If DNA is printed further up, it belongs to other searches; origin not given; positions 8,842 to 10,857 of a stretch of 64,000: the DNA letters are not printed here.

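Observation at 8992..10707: The 'catalytic' HydA of the HydABC set lacks the proton-relay cysteine and has an altered L2 motif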

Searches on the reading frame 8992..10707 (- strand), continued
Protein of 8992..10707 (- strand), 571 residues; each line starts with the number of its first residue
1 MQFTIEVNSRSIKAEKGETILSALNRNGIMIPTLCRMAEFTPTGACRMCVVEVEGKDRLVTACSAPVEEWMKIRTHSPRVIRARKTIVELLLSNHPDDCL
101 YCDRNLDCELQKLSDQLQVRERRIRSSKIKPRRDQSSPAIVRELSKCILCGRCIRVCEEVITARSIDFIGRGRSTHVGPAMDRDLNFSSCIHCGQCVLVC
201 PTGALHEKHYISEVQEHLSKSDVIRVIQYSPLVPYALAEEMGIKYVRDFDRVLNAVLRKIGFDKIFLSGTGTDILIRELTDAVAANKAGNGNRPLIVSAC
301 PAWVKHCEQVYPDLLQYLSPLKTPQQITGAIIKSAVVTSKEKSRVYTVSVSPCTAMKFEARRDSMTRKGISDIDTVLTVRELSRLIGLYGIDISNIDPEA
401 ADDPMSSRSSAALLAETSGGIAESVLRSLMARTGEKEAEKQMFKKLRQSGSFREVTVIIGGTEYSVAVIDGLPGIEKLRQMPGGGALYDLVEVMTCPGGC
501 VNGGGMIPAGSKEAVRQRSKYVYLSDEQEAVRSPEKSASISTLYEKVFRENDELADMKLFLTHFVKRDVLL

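Call 57: list_cluster_members(proteins=[P0121, P0123, P0124, P0126, P0127, P0128, P0130, P0132, P0133, P0134])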
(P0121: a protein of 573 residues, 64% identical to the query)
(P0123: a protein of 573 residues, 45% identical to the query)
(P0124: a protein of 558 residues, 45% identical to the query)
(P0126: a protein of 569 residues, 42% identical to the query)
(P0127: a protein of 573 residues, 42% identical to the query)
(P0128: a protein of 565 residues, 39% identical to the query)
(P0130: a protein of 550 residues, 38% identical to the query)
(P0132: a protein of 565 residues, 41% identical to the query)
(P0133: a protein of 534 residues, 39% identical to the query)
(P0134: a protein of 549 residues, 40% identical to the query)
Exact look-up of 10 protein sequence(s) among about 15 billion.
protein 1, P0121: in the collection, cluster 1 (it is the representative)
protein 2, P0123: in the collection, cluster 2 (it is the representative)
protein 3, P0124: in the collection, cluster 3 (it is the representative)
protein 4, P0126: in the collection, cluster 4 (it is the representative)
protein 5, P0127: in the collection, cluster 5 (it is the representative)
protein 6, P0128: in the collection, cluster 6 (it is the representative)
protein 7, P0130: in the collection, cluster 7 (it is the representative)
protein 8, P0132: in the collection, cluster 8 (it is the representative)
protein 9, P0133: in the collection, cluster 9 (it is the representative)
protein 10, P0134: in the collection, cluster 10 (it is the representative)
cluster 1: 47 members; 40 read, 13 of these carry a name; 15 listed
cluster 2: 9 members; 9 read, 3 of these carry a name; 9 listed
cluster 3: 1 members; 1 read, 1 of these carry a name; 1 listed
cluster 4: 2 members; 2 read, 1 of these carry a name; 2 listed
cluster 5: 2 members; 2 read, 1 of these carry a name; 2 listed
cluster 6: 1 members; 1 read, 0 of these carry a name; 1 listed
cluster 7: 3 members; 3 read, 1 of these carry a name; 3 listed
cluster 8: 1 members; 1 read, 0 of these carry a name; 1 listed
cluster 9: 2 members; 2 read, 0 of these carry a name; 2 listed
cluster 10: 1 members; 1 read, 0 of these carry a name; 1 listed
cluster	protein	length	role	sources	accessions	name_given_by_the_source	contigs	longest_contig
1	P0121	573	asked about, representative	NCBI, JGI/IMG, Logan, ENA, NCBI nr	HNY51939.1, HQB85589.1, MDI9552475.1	MAG TPA: [Fe-Fe] hydrogenase large subunit C-terminal domain-containing protein ... | iron-only hydrogenase group A | [Fe-Fe] hydrogenase large subunit C-terminal domain-containing protein [Bacteroidota ...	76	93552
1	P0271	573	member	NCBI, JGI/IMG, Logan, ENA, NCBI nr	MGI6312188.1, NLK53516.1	MAG: [Fe-Fe] hydrogenase large subunit C-terminal domain-containing protein ... | iron-only hydrogenase group A | 4Fe-4S binding protein [Bacteroidales bacterium]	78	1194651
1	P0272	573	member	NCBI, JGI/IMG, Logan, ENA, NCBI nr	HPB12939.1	MAG TPA: [Fe-Fe] hydrogenase large subunit C-terminal domain-containing protein ... | iron-only hydrogenase group A | [Fe-Fe] hydrogenase large subunit C-terminal domain-containing protein [Bacteroidales ...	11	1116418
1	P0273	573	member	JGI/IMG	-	iron-only hydrogenase group A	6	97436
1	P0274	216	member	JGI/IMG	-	iron only hydrogenase large subunit-like protein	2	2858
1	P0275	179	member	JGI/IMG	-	NADH-quinone oxidoreductase subunit G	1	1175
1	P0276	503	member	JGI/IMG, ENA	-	iron-only hydrogenase group A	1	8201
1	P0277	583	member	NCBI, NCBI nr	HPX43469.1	MAG TPA: [Fe-Fe] hydrogenase large subunit C-terminal domain-containing protein, partial ... | [Fe-Fe] hydrogenase large subunit C-terminal domain-containing protein [Bacteroidales ...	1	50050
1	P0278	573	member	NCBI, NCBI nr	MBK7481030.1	MAG: (2Fe-2S)-binding protein [Bacteroidales bacterium] | (2Fe-2S)-binding protein [Bacteroidales bacterium]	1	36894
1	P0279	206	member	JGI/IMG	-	iron only hydrogenase large subunit-like protein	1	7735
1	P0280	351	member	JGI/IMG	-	iron only hydrogenase large subunit-like protein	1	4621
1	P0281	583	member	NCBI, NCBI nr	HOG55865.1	MAG TPA: [Fe-Fe] hydrogenase large subunit C-terminal domain-containing protein, partial ... | [Fe-Fe] hydrogenase large subunit C-terminal domain-containing protein [Bacteroidales ...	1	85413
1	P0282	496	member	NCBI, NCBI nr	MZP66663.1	MAG: 4Fe-4S dicluster domain-containing protein, partial [Bacteroidales bacterium] | 4Fe-4S dicluster domain-containing protein [Bacteroidales bacterium]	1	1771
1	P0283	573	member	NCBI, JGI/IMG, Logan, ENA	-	-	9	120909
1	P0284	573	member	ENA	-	-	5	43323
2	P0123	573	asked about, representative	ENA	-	-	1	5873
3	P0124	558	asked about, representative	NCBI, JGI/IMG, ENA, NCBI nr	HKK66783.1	MAG TPA: [Fe-Fe] hydrogenase large subunit C-terminal domain-containing protein ... | [Fe-Fe] hydrogenase large subunit C-terminal domain-containing protein [Bacteroidales ...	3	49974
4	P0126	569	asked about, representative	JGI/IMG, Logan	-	-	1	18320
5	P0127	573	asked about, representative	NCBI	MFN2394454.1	MAG: [Fe-Fe] hydrogenase large subunit C-terminal domain-containing protein ...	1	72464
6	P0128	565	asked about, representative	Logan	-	-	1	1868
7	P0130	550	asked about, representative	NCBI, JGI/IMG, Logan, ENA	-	-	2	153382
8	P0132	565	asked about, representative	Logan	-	-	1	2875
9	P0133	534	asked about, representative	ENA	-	-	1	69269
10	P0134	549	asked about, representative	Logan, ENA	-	-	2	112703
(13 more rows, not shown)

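Call 67: find_homologous_proteins(query=P0138, max_evalue=1e-50)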
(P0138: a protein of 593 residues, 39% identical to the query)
Query P0138 (593 aa): 8000 proteins with E <= 1e-50 among 8000 candidates; the best 120 are listed.
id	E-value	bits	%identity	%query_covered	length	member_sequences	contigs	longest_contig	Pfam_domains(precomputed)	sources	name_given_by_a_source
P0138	0.0e+0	1354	100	100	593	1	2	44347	PF14697.12,PF10588.15,PF02256.23,PF12837.13,PF13484.12,PF12838.13,PF22117.3,PF13510.12,PF02906.20,PF00037.33,PF13237.12,PF13187.12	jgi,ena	-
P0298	0.0e+0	1127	81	100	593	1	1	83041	PF14697.12,PF10588.15,PF02256.23,PF12837.13,PF13484.12,PF12838.13,PF22117.3,PF13510.12,PF02906.20,PF00037.33,PF25160.2,PF13237.12,PF13183.12,PF13187.12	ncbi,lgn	-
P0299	1.1e-291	987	70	99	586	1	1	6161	PF13510.12,PF10588.15,PF02906.20,PF02256.23,PF12838.13,PF22117.3,PF13187.12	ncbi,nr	ncbi:MAG: NADH-dependent [FeFe] hydrogenase, group A6 [Candidatus Omnitrophica bacterium]|nr:NADH-de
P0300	3.0e-288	975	69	99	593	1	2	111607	PF14697.12,PF10588.15,PF02256.23,PF12837.13,PF12838.13,PF22117.3,PF13510.12,PF02906.20,PF00037.33,PF13237.12,PF13183.12,PF13187.12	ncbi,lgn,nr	ncbi:MAG: NADH-dependent [FeFe] hydrogenase, group A6 [Candidatus Omnitrophica bacterium]|nr:NADH-de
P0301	3.3e-286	968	69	99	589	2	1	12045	PF14697.12,PF10588.15,PF02256.23,PF12837.13,PF13484.12,PF12838.13,PF22117.3,PF13510.12,PF02906.20,PF00037.33,PF25160.2,PF13237.12,PF13187.12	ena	-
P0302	4.9e-281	951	68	100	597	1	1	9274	PF14697.12,PF10588.15,PF02256.23,PF12837.13,PF13484.12,PF12838.13,PF22117.3,PF13510.12,PF02906.20,PF00037.33,PF25160.2,PF13237.12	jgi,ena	-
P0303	8.1e-277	937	67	99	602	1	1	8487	PF14697.12,PF10588.15,PF02256.23,PF12837.13,PF12838.13,PF22117.3,PF13510.12,PF02906.20,PF00037.33,PF13237.12,PF13183.12,PF13187.12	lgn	-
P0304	1.8e-276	936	67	99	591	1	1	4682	PF14697.12,PF10588.15,PF02256.23,PF12837.13,PF12838.13,PF22117.3,PF13510.12,PF02906.20,PF00037.33,PF25160.2,PF13237.12,PF13187.12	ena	-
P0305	7.2e-276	934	67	99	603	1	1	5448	PF13510.12,PF10588.15,PF02906.20,PF02256.23,PF12837.13,PF00037.33,PF13484.12,PF12838.13,PF22117.3,PF13237.12,PF13187.12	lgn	-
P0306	2.9e-275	932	67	99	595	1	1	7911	PF14697.12,PF10588.15,PF02256.23,PF12837.13,PF13484.12,PF12838.13,PF22117.3,PF13510.12,PF02906.20,PF00037.33,PF25160.2,PF13237.12,PF13187.12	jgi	-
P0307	1.4e-273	927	66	99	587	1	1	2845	PF13510.12,PF10588.15,PF02906.20,PF00111.33,PF02256.23,PF12837.13,PF00037.33,PF12838.13,PF22117.3,PF13237.12,PF13187.12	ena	-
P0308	1.3e-272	924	66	99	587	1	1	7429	PF14697.12,PF13510.12,PF10588.15,PF02906.20,PF00111.33,PF02256.23,PF00037.33,PF13484.12,PF12838.13,PF22117.3,PF13187.12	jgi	jgi:iron-only hydrogenase group A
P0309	2.5e-272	923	66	99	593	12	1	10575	PF14697.12,PF13510.12,PF10588.15,PF02906.20,PF02256.23,PF00037.33,PF12838.13,PF22117.3,PF25160.2,PF13187.12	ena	-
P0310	8.5e-272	921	64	99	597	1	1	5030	PF13510.12,PF10588.15,PF02906.20,PF02256.23,PF12837.13,PF12838.13,PF22117.3,PF13237.12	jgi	jgi:iron-only hydrogenase group A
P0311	1.0e-271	921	66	99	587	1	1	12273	PF10588.15,PF00111.33,PF02256.23,PF12837.13,PF13484.12,PF12838.13,PF22117.3,PF13510.12,PF02906.20,PF00037.33,PF13237.12,PF13187.12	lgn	-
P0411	5.7e-261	885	64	99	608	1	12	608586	PF14697.12,PF10588.15,PF00111.33,PF02256.23,PF12838.13,PF22117.3,PF13510.12,PF02906.20,PF00037.33,PF13237.12,PF13183.12,PF13187.12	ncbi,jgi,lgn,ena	jgi:iron-only hydrogenase group A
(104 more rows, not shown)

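Call 68: find_encoding_contigs(protein=P0411, flank=6000, max_places=10)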
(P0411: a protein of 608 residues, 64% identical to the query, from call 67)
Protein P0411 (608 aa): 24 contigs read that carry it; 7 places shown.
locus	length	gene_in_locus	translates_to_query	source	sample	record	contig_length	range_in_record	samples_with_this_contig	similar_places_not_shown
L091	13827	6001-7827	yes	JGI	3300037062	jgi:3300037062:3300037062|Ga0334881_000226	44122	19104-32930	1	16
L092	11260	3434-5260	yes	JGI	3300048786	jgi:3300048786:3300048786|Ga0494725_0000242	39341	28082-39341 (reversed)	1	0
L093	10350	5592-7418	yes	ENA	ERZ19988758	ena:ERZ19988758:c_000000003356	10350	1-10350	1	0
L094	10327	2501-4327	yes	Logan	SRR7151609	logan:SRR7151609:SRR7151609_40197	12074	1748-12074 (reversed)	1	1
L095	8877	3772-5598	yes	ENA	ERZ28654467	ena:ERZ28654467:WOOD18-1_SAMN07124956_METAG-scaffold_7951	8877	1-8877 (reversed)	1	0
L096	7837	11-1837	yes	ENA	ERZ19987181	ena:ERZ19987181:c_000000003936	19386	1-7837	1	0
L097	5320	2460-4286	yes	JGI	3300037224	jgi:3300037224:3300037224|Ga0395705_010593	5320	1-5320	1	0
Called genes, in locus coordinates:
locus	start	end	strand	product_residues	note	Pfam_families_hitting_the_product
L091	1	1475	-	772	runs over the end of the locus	PF13620:CarboxypepD_reg, PF13715:CarbopepD_reg_2, PF07715:Plug, PF00593:TonB_dep_Rec_b-barrel, PF14905:OMP_b-brl_3 (weak)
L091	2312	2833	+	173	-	PF01257:2Fe-2S_thioredx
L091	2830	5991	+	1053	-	PF01512:Complex1_51K, PF10589:NADH_4Fe-4S, PF14691:Fer4_20, PF01266:DAO (weak), PF07992:Pyr_redox_2, PF13450:NAD_binding_8, PF13738:Pyr_redox_3, PF00070:Pyr_redox, +6 more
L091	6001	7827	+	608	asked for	PF00111:Fer2 (weak), PF13510:Fer2_4, PF10588:NADH-G_4Fe-4S_3, PF12838:Fer4_7, PF13183:Fer4_8 (weak), PF22117:Fer4_Nqo3, PF02906:Fe_hyd_lg_C, PF02256:Fe_hyd_SSU, +4 more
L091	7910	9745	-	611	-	PF07719:TPR_2 (faint), PF13176:TPR_7 (faint), PF13181:TPR_8 (faint), PF13428:TPR_14 (faint), PF13432:TPR_16 (faint), PF14559:TPR_19 (faint), PF23914:TPR_CcmH_CycH (faint), PF13174:TPR_6 (weak)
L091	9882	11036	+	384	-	PF02670:DXP_reductoisom, PF08436:DXP_redisom_C, PF13288:DXPR_C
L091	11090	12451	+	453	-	PF02163:Peptidase_M50, PF00595:PDZ (weak), PF13180:PDZ_2, PF17820:PDZ_6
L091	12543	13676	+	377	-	-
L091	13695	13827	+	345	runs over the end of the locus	PF04773:FecR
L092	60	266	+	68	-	PF01257:2Fe-2S_thioredx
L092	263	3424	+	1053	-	PF01512:Complex1_51K, PF10589:NADH_4Fe-4S, PF14691:Fer4_20, PF01266:DAO (weak), PF07992:Pyr_redox_2, PF13450:NAD_binding_8, PF13738:Pyr_redox_3, PF00070:Pyr_redox, +6 more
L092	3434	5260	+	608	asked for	PF00111:Fer2 (weak), PF13510:Fer2_4, PF10588:NADH-G_4Fe-4S_3, PF12838:Fer4_7, PF13183:Fer4_8 (weak), PF22117:Fer4_Nqo3, PF02906:Fe_hyd_lg_C, PF02256:Fe_hyd_SSU, +4 more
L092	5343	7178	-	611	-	PF07719:TPR_2 (faint), PF13176:TPR_7 (faint), PF13181:TPR_8 (faint), PF13428:TPR_14 (faint), PF13432:TPR_16 (faint), PF14559:TPR_19 (faint), PF23914:TPR_CcmH_CycH (faint), PF13174:TPR_6 (weak)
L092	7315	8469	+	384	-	PF02670:DXP_reductoisom, PF08436:DXP_redisom_C, PF13288:DXPR_C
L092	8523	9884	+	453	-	PF02163:Peptidase_M50, PF00595:PDZ (weak), PF13180:PDZ_2, PF17820:PDZ_6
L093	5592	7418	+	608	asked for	PF00111:Fer2 (weak), PF13510:Fer2_4, PF10588:NADH-G_4Fe-4S_3, PF12838:Fer4_7, PF13183:Fer4_8 (weak), PF22117:Fer4_Nqo3, PF02906:Fe_hyd_lg_C, PF02256:Fe_hyd_SSU, +4 more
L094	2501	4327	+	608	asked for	PF00111:Fer2 (weak), PF13510:Fer2_4, PF10588:NADH-G_4Fe-4S_3, PF12838:Fer4_7, PF13183:Fer4_8 (weak), PF22117:Fer4_Nqo3, PF02906:Fe_hyd_lg_C, PF02256:Fe_hyd_SSU, +4 more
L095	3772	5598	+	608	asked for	PF00111:Fer2 (weak), PF13510:Fer2_4, PF10588:NADH-G_4Fe-4S_3, PF12838:Fer4_7, PF13183:Fer4_8 (weak), PF22117:Fer4_Nqo3, PF02906:Fe_hyd_lg_C, PF02256:Fe_hyd_SSU, +4 more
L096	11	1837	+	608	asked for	PF00111:Fer2 (weak), PF13510:Fer2_4, PF10588:NADH-G_4Fe-4S_3, PF12838:Fer4_7, PF13183:Fer4_8 (weak), PF22117:Fer4_Nqo3, PF02906:Fe_hyd_lg_C, PF02256:Fe_hyd_SSU, +4 more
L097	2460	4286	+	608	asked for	PF00111:Fer2 (weak), PF13510:Fer2_4, PF10588:NADH-G_4Fe-4S_3, PF12838:Fer4_7, PF13183:Fer4_8 (weak), PF22117:Fer4_Nqo3, PF02906:Fe_hyd_lg_C, PF02256:Fe_hyd_SSU, +4 more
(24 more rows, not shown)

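Call 76: predict_structure(alignment_id=A1)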
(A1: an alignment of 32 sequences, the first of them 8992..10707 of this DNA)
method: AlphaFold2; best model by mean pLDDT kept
length: 571 residues; sequences in the alignment: 32
mean_pLDDT: 88.0   pTM: 0.89
mean pLDDT of the five models: 88.0, 87.1, 86.7, 82.9, 77.0
residues with pLDDT >= 90: 324; 70-90: 209; 50-70: 30; < 50: 8
segments of 3 or more residues with pLDDT < 50: 100-106
pLDDT, mean of each block of 10 residues (from residue 1): 90 91 89 84 83 93 90 94 90 70 58 83 69 89 88 90 85 82 85 92 89 95 96 93 86 97 96 96 87 84 92 91 96 85 90 96 90 96 95 91 94 94 94 74 84 91 92 80 70 92 87 86 89 92 93 90 82 50
secondary structure, 60 per line:
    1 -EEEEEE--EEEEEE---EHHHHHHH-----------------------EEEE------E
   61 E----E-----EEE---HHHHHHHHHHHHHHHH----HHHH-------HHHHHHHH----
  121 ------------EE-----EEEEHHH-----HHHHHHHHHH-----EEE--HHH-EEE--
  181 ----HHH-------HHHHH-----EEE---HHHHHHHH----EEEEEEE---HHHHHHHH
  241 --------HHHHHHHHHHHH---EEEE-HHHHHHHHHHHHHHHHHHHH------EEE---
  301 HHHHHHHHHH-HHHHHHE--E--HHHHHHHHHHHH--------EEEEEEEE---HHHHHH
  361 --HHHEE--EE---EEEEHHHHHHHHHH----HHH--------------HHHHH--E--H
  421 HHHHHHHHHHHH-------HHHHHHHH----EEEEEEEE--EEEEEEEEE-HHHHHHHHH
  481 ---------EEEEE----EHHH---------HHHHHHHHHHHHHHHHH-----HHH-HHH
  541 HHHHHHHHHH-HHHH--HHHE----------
elements in order: E2-7 E10-15 H20-26 E50-53 E72-74 H78-93 H98-101 H109-116 E140-143 H152-161 E167-169 E176-178 H195-199 E205-207 H211-218 E223-229 H233-240 H249-260 E264-267 H269-288 E295-297 H301-310 H312-317 H324-335 E344-351 H355-360 E375-378 H379-388 H410-414 H420-432 H440-447 E452-459 E462-470 H472-480 E490-494 H512-528 H538-550 H552-555
